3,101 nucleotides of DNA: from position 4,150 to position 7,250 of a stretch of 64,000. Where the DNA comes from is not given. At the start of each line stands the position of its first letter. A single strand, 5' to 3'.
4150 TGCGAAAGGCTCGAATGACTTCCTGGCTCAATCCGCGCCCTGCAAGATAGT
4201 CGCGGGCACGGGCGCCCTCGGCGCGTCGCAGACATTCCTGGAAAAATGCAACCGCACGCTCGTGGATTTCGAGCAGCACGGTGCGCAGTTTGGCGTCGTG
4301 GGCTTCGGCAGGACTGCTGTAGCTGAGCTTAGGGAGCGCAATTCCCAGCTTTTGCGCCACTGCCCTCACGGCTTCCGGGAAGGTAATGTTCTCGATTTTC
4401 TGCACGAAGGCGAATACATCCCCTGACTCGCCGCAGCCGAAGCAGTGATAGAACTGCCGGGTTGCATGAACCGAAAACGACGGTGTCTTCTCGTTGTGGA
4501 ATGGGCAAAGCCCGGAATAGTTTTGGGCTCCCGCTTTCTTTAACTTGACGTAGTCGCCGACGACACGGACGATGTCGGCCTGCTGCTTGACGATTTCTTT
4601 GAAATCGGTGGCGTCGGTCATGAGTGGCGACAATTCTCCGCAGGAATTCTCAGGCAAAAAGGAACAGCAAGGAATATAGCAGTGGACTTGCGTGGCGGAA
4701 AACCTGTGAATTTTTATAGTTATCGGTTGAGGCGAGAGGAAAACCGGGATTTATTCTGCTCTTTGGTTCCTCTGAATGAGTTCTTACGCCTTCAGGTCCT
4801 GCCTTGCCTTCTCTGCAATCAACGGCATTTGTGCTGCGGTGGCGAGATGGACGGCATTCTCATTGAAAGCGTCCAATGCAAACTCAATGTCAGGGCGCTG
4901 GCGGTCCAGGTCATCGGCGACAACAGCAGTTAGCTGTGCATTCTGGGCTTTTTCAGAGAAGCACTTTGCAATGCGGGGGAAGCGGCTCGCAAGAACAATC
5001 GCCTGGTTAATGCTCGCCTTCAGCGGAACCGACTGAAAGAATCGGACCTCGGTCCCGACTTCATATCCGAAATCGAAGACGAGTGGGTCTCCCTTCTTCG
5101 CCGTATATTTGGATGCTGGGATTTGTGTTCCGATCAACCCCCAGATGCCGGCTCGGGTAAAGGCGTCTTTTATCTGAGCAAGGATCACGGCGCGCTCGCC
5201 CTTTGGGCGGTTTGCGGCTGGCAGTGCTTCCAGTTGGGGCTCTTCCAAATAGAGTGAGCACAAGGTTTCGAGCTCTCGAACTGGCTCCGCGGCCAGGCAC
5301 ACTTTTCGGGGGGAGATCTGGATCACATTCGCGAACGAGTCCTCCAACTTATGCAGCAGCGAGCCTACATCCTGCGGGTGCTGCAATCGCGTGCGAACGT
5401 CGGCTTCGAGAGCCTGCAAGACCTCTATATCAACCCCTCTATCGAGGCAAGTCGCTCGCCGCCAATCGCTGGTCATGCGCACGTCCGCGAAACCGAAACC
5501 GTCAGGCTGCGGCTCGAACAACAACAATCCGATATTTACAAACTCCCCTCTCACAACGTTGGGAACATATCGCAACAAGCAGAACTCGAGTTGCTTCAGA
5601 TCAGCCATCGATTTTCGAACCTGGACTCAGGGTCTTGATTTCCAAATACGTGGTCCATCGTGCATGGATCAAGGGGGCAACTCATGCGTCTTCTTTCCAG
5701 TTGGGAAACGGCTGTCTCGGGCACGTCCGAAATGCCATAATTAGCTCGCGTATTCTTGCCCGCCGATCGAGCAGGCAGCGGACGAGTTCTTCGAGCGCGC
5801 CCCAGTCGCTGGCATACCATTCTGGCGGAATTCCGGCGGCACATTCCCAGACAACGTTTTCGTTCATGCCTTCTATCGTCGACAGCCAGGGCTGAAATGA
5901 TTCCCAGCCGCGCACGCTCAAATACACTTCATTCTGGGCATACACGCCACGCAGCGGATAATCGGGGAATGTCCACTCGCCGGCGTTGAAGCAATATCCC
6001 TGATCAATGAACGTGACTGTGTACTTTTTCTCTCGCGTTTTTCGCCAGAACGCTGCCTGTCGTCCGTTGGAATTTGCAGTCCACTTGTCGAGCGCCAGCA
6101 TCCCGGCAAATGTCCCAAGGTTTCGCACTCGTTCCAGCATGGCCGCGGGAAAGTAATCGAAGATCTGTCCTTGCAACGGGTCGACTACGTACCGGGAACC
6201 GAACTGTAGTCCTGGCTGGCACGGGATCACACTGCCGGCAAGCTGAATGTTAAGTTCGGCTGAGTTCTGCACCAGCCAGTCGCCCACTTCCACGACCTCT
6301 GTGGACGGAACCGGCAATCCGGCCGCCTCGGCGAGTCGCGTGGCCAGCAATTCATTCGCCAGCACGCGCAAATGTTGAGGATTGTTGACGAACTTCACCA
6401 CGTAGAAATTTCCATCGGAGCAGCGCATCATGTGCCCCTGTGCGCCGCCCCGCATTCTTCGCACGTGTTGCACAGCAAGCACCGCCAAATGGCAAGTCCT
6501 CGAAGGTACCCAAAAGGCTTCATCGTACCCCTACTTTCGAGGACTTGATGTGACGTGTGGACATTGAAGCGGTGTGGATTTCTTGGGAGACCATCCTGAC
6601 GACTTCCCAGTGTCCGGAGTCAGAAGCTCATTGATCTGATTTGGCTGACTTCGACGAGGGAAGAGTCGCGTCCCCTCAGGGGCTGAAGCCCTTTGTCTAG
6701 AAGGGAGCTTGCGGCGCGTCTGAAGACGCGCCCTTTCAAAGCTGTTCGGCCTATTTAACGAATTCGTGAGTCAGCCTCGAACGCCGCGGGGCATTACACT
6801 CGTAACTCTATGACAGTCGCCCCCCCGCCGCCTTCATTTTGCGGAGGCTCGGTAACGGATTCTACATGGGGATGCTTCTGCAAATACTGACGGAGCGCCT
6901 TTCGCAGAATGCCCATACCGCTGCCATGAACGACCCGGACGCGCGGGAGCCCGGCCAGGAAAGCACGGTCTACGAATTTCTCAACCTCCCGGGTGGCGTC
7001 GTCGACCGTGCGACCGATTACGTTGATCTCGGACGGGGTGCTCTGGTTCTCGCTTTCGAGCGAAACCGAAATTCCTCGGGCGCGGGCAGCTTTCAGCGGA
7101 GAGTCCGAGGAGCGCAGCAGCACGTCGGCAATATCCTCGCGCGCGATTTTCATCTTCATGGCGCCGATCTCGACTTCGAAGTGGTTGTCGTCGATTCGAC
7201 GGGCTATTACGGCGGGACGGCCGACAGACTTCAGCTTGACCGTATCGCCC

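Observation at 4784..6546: HipA-like kinase homolog plus DUF3037-like protein: candidate uncharacterised two-gene (toxin/defence-type) module between dnaG and mutS2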

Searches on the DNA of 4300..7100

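Call 90: search_rna_families(source=window, start=4300, end=7100, threshold=evalue, max_evalue=1)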
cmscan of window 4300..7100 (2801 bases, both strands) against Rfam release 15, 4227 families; matches with E-value up to 1: 0.
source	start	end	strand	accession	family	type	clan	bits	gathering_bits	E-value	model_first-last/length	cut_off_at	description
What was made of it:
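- Closest known: PADLOC phage-defence candidate PDC-M66. Different: There is no retron RT or ncRNA here (no Rfam match, call 90).
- Tried and rejected: Nothing in 4300-7100 (call 90).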
